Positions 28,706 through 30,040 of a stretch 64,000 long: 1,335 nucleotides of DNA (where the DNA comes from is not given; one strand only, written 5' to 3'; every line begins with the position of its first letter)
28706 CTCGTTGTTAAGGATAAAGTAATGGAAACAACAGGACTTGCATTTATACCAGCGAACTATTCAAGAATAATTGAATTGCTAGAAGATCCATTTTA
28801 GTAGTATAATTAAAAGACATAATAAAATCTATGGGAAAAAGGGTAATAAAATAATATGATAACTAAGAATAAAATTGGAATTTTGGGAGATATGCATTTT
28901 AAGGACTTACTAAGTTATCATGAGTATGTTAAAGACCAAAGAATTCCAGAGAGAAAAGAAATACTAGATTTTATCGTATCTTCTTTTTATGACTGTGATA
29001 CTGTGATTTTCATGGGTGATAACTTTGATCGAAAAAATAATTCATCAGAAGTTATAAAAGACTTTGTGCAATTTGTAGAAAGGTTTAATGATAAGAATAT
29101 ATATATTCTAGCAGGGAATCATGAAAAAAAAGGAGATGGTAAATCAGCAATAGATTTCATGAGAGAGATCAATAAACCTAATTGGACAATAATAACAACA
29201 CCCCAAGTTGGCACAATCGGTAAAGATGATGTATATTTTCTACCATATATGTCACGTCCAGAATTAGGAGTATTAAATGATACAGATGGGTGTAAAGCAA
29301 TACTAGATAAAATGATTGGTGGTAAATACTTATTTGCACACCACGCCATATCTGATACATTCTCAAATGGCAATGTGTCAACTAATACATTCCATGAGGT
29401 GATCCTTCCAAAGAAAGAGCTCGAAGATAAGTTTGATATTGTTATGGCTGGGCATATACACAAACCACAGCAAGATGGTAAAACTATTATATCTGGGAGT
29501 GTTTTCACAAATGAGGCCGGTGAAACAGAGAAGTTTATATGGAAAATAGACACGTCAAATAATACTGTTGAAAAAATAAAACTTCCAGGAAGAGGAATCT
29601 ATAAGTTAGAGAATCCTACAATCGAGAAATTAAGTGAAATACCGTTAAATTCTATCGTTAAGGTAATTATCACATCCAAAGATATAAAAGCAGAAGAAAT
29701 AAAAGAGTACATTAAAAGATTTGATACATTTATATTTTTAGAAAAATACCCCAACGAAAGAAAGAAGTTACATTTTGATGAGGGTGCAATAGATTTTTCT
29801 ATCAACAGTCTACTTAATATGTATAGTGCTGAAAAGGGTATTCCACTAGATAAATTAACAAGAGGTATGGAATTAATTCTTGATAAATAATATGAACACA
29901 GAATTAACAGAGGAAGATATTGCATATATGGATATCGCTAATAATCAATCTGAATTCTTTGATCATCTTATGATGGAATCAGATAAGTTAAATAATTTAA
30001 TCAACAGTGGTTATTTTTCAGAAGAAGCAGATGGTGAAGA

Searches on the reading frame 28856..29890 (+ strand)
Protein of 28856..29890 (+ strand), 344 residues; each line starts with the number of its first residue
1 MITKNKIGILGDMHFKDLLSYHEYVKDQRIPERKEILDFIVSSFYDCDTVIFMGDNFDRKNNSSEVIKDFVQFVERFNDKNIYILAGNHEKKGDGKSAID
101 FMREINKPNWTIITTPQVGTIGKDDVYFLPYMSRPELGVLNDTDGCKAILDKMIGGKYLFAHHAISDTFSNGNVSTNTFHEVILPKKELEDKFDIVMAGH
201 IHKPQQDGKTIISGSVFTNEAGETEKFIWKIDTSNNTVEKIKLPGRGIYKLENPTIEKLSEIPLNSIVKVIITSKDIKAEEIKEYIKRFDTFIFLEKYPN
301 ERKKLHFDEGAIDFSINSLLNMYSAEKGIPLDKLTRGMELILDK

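Call 10: search_protein_families(library=phrogs, proteins=[window:28856-29890:+], max_evalue=0.001)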
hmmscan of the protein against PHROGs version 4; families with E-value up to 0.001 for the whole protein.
window:28856-29890:+ (344 aa): 6 families
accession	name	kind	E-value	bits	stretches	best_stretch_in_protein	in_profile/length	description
phrog_100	-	DNA, RNA and nucleotide metabolism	3.6e-27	96.2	1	3-333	27-360/989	SbcD-like subunit of palindrome specific endonuclease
phrog_1649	-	other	4e-08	33.3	1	1-96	32-110/308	metallo-phosphoesterase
phrog_547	-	other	0.00021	21.5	1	4-95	28-115/245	phosphoesterase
phrog_246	-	other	0.00046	20.4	1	46-91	203-242/417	NinI-like serine-threonine phosphatase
phrog_7158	-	unknown function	0.00051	19.9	1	3-91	220-311/554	-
phrog_8238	-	DNA, RNA and nucleotide metabolism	0.00071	18.8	1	48-92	202-243/737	RNA ligase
